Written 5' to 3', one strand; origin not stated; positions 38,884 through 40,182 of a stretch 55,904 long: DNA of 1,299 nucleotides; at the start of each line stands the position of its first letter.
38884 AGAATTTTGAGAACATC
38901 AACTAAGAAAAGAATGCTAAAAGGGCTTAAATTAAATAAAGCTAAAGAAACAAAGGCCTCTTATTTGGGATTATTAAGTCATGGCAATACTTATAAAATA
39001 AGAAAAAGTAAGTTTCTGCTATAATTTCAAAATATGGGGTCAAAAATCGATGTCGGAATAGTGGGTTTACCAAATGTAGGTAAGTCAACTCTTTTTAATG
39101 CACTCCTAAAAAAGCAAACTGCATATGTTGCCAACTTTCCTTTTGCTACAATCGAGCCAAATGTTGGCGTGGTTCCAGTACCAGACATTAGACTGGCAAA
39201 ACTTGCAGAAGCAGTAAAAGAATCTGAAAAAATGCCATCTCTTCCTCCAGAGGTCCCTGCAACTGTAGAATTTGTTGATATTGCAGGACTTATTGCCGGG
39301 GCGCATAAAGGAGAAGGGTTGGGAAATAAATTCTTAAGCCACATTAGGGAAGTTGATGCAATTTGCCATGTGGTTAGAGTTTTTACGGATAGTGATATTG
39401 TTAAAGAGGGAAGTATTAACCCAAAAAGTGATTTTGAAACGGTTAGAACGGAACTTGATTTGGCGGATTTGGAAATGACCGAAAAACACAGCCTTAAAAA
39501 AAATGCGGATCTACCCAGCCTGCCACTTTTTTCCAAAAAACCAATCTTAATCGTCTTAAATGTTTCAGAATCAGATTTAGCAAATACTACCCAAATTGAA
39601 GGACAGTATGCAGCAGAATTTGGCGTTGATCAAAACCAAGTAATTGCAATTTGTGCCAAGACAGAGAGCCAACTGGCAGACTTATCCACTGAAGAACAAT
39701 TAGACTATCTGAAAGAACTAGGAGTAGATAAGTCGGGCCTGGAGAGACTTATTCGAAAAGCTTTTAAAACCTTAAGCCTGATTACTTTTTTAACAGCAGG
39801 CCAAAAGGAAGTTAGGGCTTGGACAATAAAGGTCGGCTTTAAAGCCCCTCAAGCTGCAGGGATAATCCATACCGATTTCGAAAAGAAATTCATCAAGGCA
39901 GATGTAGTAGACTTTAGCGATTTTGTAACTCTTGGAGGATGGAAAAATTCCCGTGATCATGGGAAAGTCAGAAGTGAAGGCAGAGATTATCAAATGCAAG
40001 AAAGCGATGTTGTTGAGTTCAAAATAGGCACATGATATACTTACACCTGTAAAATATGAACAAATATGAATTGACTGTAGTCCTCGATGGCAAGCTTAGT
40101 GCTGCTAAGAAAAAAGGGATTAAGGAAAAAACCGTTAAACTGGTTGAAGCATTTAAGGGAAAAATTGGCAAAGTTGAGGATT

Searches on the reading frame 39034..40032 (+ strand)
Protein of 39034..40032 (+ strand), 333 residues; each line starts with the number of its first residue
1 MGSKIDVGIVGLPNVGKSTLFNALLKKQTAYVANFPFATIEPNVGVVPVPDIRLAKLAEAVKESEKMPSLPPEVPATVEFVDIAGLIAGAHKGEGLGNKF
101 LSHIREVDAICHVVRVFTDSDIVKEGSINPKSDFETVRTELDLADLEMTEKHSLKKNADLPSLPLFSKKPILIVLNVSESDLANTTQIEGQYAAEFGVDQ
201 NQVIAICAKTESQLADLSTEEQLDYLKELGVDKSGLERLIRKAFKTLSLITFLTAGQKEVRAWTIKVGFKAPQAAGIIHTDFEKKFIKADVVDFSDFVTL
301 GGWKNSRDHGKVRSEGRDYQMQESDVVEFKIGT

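Call 5: search_protein_families(library=pfam, proteins=[window:39034-40032:+], max_evalue=0.01)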
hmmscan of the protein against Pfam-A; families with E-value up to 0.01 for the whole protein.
window:39034-40032:+ (333 aa): 4 families
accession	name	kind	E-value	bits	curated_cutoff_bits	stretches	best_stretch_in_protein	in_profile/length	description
PF06071.19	YchF-GTPase_C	-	1e-33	115.7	27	1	249-331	1-83/84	Protein of unknown function (DUF933)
PF01926.29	MMR_HSR1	-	4.7e-23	81.9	21.9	1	6-124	1-86/113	50S ribosome-binding GTPase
PF02421.24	FeoB_N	-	8.8e-09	35.5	27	1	7-47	3-42/156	Ferrous iron transport protein B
PF05049.19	IIGP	-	0.0012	18.5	24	1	151-254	241-344/375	Interferon-inducible GTPase (IIGP)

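Call 67: find_encoding_contigs(protein=window:39034-40032:+, flank=4000, max_places=10)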
Protein window:39034-40032:+ (333 aa): 3 contigs read that carry it; 2 places shown.
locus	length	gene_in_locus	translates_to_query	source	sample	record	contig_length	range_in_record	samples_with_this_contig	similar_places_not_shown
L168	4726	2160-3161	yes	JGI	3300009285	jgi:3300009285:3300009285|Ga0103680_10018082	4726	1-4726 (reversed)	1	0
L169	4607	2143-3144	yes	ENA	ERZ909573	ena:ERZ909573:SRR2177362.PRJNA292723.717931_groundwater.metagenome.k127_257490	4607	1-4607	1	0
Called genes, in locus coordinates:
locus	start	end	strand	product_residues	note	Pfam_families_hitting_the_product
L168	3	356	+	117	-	?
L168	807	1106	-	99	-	PF22296:bAvd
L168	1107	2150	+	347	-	PF00078:RVT_1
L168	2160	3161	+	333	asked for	PF01926:MMR_HSR1, PF02421:FeoB_N, PF06071:YchF-GTPase_C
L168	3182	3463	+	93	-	PF01250:Ribosomal_S6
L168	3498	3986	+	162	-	PF00436:SSB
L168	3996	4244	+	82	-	PF01084:Ribosomal_S18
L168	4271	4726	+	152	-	?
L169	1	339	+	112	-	?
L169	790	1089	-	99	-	PF22296:bAvd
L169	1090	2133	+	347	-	PF00078:RVT_1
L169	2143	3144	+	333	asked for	PF01926:MMR_HSR1, PF02421:FeoB_N, PF06071:YchF-GTPase_C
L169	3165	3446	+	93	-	PF01250:Ribosomal_S6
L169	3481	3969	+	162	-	PF00436:SSB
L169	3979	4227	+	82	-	PF01084:Ribosomal_S18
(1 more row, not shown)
